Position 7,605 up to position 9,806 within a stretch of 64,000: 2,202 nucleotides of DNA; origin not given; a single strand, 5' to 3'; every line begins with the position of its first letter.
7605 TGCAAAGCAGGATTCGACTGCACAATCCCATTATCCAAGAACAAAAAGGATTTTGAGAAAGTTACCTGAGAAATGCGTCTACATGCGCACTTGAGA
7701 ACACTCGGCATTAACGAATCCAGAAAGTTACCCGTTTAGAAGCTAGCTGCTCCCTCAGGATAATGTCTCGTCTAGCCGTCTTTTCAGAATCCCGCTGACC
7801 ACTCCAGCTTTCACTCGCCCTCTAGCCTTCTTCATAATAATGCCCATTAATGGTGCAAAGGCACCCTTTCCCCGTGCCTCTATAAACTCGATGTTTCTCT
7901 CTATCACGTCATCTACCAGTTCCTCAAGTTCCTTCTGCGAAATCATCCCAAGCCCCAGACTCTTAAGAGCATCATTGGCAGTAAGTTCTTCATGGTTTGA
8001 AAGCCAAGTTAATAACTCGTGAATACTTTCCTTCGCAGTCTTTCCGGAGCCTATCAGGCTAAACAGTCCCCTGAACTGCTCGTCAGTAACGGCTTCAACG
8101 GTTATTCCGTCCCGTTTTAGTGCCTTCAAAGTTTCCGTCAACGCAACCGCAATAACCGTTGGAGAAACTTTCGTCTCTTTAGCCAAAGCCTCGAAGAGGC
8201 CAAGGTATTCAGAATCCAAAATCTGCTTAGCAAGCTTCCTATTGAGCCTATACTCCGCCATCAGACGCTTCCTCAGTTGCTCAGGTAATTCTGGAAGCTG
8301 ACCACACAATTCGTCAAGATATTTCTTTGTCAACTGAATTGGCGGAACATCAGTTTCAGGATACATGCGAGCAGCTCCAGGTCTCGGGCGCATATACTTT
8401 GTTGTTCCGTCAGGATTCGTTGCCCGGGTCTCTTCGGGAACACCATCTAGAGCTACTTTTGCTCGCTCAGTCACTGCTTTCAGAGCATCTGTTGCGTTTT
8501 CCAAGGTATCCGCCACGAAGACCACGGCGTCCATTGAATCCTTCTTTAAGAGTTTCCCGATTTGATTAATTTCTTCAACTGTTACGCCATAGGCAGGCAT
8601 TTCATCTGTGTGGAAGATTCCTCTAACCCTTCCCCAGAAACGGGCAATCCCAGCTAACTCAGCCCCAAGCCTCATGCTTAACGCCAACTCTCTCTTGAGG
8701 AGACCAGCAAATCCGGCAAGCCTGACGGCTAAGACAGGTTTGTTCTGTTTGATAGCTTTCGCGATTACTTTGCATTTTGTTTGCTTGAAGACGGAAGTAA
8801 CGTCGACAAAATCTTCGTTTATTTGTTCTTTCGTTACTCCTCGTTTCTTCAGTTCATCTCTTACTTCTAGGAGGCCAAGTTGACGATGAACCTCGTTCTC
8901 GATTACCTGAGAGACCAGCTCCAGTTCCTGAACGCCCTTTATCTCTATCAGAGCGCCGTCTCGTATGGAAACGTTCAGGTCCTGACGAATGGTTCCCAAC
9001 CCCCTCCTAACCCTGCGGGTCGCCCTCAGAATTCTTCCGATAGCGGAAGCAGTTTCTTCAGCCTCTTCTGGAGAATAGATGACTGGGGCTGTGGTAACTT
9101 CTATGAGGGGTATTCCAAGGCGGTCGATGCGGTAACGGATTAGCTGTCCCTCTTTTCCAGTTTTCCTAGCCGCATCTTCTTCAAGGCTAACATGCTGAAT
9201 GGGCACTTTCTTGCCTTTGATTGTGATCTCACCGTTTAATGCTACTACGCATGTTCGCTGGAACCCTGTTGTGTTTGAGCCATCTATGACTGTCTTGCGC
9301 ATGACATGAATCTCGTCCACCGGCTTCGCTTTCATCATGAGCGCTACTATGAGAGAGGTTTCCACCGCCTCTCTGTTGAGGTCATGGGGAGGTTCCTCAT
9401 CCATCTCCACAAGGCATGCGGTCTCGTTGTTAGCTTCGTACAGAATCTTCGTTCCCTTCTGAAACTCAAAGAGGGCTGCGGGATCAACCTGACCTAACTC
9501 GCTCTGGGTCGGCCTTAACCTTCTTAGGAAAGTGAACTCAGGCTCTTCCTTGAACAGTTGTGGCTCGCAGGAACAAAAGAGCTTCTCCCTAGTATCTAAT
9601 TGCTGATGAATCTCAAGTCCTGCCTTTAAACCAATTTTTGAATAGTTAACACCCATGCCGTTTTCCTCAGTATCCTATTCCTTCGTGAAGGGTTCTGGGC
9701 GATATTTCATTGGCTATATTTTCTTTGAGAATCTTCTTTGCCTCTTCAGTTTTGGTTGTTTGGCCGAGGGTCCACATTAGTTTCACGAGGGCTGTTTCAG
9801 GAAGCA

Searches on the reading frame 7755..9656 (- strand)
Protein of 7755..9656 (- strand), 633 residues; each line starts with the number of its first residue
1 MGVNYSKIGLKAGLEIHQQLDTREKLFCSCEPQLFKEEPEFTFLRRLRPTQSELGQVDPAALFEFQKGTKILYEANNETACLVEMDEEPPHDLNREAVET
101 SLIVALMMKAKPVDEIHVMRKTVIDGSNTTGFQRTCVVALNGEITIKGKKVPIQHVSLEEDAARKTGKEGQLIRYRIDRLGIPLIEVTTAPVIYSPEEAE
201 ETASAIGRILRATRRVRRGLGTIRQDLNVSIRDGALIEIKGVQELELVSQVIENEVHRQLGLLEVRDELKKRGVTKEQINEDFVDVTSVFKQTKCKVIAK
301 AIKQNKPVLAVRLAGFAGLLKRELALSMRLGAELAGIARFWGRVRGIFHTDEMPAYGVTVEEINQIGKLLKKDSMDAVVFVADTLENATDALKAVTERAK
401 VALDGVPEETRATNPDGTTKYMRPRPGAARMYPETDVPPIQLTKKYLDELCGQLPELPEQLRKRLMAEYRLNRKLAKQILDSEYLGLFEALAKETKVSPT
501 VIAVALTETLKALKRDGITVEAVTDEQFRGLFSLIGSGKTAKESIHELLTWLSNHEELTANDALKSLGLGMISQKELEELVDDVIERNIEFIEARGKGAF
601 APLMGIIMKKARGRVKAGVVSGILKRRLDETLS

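Call 111: search_protein_families(library=pfam, proteins=[window:7755-9656:-], max_evalue=0.001)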
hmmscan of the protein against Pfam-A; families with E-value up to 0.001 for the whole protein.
window:7755-9656:- (633 aa): 3 families
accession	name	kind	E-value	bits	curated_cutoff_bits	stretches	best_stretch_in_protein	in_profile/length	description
PF02934.20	GatB_N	-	1.2e-59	202.2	23.4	1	11-447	2-276/277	GatB/GatE catalytic domain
PF02637.23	GatB_Yqey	-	3.5e-24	85.8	27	1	487-628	2-148/148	GatB domain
PF02938.19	GAD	-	2.5e-12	47.3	23.4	1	298-392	1-95/95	GAD domain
